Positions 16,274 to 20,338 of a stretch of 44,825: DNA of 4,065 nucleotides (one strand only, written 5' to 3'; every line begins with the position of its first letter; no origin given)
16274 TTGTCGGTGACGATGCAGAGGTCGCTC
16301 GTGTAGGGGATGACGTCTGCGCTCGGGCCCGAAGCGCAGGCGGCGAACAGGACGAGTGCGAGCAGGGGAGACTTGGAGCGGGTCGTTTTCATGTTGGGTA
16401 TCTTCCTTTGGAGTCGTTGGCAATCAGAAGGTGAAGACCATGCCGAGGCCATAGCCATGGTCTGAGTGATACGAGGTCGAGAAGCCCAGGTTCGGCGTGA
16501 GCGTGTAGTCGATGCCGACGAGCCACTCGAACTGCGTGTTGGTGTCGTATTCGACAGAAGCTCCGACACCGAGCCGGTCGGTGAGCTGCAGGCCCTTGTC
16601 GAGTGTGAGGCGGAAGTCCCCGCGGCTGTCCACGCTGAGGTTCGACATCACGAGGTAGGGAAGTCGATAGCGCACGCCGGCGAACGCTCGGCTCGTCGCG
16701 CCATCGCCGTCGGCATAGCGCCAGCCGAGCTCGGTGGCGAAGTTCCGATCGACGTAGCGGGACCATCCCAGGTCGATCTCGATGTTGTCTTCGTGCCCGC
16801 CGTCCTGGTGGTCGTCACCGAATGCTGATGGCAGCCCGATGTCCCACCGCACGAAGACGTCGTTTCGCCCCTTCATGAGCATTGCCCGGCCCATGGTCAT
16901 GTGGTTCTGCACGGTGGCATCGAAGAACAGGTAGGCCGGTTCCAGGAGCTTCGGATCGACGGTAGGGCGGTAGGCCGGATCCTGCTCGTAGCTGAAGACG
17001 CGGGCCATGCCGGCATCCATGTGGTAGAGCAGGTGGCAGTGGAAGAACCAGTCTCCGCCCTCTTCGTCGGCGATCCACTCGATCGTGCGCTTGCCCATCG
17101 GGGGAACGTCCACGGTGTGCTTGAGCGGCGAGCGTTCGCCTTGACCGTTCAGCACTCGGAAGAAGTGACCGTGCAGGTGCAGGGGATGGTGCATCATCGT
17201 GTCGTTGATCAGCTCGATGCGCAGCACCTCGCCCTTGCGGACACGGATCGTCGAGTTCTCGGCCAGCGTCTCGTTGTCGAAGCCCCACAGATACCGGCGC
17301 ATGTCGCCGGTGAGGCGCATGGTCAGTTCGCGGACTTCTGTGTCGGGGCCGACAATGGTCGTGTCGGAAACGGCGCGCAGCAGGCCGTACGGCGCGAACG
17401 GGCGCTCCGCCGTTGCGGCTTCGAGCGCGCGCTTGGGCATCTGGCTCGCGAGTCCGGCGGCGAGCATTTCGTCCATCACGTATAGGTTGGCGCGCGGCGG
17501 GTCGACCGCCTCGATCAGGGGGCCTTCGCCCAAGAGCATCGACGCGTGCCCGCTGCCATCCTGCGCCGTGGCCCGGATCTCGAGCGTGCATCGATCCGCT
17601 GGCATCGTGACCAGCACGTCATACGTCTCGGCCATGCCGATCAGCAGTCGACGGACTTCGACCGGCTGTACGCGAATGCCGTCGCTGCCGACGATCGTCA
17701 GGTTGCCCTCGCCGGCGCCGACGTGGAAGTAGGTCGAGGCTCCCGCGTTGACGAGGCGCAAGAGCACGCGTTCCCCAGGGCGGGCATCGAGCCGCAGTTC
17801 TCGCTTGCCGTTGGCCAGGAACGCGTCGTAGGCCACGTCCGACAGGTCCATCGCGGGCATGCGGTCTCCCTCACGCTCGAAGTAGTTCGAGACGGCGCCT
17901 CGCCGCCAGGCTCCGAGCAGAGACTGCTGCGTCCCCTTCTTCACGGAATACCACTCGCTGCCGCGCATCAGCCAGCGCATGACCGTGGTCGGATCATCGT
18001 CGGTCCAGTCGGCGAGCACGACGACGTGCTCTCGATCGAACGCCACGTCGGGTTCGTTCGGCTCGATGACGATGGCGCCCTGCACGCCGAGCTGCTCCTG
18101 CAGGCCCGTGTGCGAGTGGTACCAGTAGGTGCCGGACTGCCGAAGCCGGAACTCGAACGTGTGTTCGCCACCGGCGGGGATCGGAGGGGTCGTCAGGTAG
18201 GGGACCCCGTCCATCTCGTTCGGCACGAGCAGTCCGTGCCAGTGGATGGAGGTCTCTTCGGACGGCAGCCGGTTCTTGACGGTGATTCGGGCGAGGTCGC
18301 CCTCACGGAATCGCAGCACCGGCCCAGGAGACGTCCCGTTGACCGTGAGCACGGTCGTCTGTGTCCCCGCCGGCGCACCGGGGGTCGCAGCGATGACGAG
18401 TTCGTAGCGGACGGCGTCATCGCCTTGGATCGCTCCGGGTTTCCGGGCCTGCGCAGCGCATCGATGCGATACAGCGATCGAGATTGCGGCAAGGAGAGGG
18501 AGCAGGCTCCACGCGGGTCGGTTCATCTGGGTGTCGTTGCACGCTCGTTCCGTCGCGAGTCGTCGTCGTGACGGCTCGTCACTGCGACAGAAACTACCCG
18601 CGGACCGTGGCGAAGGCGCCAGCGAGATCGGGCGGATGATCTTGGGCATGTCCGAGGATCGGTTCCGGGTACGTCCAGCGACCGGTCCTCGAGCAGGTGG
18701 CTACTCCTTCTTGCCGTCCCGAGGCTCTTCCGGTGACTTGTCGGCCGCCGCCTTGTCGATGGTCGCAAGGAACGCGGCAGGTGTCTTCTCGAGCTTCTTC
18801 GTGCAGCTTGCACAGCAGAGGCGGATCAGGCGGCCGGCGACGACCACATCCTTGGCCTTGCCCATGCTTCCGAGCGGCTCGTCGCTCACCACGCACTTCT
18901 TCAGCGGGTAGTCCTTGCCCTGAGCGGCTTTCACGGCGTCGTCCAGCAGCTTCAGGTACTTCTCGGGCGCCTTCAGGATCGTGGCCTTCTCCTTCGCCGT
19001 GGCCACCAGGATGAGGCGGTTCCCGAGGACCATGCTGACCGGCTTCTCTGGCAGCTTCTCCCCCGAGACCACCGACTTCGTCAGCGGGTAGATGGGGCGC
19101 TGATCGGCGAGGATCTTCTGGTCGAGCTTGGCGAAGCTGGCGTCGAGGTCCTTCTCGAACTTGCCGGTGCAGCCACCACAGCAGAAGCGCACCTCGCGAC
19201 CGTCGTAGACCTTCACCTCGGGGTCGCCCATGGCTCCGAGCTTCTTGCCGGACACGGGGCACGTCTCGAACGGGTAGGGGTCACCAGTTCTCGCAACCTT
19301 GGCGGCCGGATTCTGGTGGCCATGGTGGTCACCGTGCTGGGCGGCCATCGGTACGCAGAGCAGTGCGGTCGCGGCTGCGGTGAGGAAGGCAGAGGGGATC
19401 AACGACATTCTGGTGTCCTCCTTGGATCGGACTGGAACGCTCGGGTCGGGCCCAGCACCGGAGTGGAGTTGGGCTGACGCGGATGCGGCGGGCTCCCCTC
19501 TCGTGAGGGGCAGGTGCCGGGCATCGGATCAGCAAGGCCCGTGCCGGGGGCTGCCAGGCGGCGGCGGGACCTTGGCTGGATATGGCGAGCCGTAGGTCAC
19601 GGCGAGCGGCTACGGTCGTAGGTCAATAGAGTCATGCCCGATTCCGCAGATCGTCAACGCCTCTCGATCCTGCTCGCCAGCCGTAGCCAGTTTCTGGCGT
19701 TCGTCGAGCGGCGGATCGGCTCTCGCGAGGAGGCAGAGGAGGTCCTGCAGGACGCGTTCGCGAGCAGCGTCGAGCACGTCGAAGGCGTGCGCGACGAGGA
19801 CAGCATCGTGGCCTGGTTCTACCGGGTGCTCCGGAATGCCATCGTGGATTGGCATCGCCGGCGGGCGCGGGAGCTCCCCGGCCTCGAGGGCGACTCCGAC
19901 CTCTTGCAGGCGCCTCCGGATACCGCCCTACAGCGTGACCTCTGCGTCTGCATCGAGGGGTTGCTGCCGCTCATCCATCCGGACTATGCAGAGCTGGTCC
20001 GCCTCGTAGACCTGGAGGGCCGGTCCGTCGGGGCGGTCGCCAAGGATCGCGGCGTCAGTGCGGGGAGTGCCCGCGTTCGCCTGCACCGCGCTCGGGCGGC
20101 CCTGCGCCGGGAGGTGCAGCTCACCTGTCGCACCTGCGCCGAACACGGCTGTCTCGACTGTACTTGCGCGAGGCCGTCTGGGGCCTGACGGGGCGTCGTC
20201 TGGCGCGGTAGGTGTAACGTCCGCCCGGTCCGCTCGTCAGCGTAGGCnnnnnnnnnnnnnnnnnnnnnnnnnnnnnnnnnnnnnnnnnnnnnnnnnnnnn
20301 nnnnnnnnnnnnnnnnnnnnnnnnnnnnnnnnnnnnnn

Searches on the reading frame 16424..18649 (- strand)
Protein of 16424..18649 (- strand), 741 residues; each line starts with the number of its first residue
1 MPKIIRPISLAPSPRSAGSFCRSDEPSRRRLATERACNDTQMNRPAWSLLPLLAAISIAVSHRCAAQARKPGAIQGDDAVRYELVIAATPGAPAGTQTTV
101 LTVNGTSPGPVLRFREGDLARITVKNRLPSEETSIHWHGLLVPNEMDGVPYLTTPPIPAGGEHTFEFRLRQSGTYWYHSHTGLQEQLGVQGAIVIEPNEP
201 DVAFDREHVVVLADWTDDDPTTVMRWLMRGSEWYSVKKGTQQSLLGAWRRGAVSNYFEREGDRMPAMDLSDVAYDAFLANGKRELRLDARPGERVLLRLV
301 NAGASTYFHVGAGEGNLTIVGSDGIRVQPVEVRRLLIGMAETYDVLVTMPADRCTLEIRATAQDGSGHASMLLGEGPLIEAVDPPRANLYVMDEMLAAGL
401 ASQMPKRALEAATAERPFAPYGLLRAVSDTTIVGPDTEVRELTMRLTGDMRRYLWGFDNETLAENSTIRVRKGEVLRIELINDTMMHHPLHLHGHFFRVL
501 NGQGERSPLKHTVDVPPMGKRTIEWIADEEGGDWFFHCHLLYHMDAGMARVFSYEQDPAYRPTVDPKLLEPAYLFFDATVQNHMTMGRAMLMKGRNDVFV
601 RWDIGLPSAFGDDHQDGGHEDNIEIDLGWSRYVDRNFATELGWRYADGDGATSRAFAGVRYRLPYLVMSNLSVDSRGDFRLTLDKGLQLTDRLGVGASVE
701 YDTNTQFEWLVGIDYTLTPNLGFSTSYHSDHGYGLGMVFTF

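Call 51: search_protein_families(library=pfam, proteins=[window:16424-18649:-], max_evalue=0.001)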
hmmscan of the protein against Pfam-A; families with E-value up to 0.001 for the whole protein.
window:16424-18649:- (741 aa): 4 families
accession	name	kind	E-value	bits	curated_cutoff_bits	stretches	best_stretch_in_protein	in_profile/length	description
PF07732.21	Cu-oxidase_3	-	4.3e-42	143.4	21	2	93-199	9-118/119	Multicopper oxidase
PF07731.20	Cu-oxidase_2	-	1.4e-35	122.5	20.4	1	444-555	10-134/137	Multicopper oxidase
PF00394.28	Cu-oxidase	-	1.4e-17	64.7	21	1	207-353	2-126/157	Multicopper oxidase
PF23509.1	MSMEG_3727_PQQ-assoc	-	0.00023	21.1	27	0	164-203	103-142/152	MSMEG_3727, PQQ-associated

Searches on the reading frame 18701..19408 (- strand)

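Call 51: search_protein_families(library=pfam, proteins=[window:18701-19408:-], max_evalue=0.001)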
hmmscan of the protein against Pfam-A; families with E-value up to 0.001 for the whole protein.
window:18701-19408:- (235 aa): 1 family
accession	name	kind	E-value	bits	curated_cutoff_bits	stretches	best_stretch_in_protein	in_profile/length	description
PF24273.1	TRASH_HVO_1752_C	-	7.2e-07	29.7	27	0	50-88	4-40/47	HVO_1752, C-terminal TRASH domain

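Call 85: search_protein_families(library=pfam, proteins=[window:18701-19408:-], max_evalue=0.01)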
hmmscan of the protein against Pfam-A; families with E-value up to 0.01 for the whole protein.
window:18701-19408:- (235 aa): 2 families
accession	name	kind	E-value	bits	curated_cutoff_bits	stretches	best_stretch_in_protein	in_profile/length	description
PF24273.1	TRASH_HVO_1752_C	-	7.2e-07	29.7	27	1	50-88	4-40/47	HVO_1752, C-terminal TRASH domain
PF04945.19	YHS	-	0.0021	18.5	30.3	1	51-87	4-39/47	YHS domain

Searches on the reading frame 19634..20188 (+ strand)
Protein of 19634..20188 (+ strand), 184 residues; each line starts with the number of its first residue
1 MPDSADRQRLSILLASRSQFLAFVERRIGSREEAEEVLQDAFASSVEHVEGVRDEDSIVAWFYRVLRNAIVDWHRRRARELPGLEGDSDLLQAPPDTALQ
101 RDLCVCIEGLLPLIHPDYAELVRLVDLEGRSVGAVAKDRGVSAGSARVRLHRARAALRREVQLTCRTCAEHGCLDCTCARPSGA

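Call 51: search_protein_families(library=pfam, proteins=[window:19634-20188:+], max_evalue=0.001)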
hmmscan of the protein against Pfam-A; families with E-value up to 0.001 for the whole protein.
window:19634-20188:+ (184 aa): 3 families
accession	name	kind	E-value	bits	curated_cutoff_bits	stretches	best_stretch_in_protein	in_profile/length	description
PF04542.20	Sigma70_r2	-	8.3e-11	42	24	1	19-79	8-70/71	Sigma-70 region 2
PF08281.18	Sigma70_r4_2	-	1.1e-07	31.8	25.7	1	106-157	3-54/54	Sigma-70, region 4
PF07638.17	Sigma70_ECF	-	0.00017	22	21.1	1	26-161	41-183/185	ECF sigma factor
